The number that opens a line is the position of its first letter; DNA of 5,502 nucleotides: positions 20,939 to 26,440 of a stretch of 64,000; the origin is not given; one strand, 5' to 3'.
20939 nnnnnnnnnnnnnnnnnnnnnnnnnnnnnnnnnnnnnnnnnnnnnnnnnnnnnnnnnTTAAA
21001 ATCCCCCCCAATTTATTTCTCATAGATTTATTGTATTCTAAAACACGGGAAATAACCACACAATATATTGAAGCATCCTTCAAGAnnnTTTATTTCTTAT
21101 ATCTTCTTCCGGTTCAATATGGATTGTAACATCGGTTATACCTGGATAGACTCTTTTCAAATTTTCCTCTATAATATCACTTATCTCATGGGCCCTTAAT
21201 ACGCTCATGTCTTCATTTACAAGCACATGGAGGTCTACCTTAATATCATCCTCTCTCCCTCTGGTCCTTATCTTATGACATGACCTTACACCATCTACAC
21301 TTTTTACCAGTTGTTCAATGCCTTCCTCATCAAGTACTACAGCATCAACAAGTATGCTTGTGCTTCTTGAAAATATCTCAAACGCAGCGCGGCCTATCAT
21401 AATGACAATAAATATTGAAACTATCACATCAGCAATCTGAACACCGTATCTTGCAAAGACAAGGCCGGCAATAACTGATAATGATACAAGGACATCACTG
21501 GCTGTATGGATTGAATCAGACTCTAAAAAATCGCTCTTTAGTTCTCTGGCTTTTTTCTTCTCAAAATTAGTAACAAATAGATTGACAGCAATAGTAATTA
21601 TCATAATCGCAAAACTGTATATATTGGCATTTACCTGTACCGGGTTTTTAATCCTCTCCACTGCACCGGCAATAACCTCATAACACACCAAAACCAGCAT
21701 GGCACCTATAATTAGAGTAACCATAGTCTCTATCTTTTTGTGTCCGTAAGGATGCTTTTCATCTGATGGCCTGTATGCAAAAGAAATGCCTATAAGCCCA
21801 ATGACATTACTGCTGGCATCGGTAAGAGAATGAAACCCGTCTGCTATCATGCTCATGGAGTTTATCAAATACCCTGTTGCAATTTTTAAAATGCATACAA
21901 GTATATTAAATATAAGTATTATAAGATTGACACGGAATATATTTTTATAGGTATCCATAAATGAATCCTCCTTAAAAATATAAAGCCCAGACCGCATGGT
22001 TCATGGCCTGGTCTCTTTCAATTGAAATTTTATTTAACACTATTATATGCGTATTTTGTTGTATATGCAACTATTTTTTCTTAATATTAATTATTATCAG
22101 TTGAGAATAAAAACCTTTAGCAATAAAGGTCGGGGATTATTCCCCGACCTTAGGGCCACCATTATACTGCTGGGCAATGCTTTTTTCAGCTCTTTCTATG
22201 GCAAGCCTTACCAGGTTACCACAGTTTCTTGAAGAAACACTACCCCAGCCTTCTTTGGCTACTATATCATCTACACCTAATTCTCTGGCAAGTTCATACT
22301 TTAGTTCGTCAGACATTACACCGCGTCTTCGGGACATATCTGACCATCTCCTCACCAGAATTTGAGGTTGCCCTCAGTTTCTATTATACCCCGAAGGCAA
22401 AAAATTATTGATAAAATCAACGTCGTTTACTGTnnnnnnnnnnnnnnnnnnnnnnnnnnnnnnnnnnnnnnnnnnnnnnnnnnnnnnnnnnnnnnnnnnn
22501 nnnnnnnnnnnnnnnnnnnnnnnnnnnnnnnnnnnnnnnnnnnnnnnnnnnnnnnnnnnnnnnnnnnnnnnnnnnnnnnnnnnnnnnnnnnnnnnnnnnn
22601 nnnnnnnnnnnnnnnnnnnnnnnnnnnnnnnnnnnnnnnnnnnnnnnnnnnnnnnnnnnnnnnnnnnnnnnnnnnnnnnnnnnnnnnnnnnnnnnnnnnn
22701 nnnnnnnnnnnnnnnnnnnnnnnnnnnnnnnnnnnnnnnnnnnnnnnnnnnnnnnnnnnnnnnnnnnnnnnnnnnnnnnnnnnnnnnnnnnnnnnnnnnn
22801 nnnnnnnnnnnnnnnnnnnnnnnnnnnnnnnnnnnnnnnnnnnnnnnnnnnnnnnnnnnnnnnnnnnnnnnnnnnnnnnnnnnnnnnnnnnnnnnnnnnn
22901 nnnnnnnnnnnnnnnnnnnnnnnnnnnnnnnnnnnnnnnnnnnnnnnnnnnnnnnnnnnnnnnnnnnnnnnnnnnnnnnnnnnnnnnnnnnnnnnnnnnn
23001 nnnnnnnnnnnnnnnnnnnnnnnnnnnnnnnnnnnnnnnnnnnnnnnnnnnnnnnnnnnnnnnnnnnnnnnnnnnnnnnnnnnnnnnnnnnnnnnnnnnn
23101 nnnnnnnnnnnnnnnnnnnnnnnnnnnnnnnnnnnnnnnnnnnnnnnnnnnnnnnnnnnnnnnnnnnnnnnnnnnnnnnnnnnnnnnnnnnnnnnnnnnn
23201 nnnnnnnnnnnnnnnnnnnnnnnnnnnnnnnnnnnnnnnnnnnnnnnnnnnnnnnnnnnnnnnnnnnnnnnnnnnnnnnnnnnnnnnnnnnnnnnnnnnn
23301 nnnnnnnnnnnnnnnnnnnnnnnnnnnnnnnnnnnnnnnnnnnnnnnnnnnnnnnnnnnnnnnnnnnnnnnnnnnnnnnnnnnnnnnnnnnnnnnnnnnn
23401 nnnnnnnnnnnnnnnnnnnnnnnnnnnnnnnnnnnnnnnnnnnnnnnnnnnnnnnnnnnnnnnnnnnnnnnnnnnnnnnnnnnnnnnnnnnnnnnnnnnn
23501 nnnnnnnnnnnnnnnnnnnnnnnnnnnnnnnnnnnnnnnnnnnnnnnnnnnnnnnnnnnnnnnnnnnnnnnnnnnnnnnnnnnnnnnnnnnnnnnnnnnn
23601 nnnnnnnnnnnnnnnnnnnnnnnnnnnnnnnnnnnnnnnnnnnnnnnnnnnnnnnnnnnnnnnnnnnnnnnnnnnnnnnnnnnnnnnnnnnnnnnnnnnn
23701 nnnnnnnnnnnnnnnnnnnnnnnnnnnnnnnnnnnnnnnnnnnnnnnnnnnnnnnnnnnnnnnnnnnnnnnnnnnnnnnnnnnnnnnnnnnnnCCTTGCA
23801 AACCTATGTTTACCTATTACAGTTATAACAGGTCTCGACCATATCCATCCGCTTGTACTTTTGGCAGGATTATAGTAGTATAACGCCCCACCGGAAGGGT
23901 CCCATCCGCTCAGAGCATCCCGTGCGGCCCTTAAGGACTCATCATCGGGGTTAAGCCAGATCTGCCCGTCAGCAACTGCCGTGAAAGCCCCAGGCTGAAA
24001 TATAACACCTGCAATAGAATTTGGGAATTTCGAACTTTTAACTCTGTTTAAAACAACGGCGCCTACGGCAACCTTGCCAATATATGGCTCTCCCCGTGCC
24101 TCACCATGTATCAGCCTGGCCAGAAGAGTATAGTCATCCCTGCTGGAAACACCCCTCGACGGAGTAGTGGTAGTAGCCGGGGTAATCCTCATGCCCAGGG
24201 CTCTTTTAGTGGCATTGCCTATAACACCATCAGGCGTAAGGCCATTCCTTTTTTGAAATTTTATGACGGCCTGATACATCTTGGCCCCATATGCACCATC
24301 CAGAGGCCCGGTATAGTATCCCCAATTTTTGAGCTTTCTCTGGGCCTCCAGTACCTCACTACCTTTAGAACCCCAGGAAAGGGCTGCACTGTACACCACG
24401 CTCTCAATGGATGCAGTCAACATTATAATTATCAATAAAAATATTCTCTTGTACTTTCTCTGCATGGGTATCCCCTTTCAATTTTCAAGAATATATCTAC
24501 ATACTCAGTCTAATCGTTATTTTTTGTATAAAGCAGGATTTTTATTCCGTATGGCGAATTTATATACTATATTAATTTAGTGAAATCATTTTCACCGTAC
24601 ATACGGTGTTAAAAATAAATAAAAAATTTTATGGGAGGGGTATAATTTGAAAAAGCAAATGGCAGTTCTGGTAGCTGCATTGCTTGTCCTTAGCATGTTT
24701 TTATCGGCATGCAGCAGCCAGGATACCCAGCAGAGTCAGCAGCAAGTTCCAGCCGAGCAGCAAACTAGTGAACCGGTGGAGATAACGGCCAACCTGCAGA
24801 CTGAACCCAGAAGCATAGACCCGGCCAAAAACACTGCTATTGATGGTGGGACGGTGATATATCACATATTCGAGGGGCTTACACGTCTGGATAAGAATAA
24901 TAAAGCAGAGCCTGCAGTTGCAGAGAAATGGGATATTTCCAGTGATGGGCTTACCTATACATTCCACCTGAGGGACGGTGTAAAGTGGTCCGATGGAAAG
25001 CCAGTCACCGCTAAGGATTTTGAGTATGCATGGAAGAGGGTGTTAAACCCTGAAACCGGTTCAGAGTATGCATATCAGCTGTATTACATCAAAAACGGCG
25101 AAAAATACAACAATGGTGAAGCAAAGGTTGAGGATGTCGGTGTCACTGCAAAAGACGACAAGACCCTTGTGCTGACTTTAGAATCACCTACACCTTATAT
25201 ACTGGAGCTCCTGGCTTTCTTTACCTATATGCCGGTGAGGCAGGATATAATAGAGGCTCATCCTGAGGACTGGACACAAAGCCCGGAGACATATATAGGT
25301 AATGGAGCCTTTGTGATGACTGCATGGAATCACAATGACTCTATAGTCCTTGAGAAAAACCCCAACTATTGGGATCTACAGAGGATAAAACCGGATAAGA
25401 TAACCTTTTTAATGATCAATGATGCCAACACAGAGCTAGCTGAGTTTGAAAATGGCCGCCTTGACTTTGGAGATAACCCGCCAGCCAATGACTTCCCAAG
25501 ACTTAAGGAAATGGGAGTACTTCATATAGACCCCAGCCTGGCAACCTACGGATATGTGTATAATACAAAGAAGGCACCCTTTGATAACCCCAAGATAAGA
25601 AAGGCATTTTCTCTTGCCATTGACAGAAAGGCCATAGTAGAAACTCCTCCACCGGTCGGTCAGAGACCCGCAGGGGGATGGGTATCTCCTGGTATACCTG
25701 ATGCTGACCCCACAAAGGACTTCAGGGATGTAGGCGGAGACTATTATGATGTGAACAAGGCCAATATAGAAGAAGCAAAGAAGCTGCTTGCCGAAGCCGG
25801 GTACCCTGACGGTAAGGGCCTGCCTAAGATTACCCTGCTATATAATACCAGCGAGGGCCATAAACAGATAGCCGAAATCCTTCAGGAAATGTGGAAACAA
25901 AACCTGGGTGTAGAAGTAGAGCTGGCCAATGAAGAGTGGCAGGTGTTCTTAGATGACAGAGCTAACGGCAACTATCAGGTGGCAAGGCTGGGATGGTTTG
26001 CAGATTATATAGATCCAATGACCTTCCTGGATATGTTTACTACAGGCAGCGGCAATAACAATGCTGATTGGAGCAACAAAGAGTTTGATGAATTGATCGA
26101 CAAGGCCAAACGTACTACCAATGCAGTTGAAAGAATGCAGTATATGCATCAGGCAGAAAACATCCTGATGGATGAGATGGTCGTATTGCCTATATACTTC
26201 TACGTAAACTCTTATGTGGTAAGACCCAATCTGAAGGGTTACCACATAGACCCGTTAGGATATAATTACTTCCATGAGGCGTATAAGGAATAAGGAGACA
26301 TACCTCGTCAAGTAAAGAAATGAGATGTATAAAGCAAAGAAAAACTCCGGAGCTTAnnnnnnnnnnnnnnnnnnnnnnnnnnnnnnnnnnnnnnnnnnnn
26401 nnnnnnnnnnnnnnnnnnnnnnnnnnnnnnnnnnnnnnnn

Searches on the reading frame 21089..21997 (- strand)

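Call 25: search_protein_families(library=pfam, proteins=[window:21089-21997:-])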
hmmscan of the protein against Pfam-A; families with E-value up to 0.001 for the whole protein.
window:21089-21997:- (303 aa): 2 families
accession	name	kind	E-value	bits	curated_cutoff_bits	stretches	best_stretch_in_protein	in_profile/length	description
PF01545.26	Cation_efflux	-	1.3e-41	143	26.6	1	26-217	3-198/198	Cation efflux family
PF16916.11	ZT_dimer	-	4.4e-22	78.3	26.7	1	223-297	5-78/78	Dimerisation domain of Zinc Transporter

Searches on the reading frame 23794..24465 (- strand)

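Call 25: search_protein_families(library=pfam, proteins=[window:23794-24465:-])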
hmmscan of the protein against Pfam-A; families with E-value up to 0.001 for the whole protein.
window:23794-24465:- (224 aa): 2 families
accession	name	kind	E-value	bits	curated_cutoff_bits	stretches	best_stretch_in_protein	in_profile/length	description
PF07486.17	Hydrolase_2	-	8.5e-37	126.2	27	1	125-223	1-100/100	Cell Wall Hydrolase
PF01471.23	PG_binding_1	-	1.3e-19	70.5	23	1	35-90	2-57/57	Putative peptidoglycan binding domain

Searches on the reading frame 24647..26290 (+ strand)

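Call 25: search_protein_families(library=pfam, proteins=[window:24647-26290:+])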
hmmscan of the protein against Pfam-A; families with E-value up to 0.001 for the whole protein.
window:24647-26290:+ (548 aa): 3 families
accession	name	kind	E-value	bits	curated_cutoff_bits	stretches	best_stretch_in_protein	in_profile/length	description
PF00496.27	SBP_bac_5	-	1e-106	357.6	32.4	1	87-472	2-368/368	Bacterial extracellular solute-binding proteins, family 5 Middle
PF23379.1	DUF7096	-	0.00065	20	27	0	1-54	1-51/208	Domain of unknown function (DUF7096)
PF16339.10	DUF4969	-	0.00073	20.3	31.4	0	1-45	1-48/79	Domain of unknown function (DUF4969)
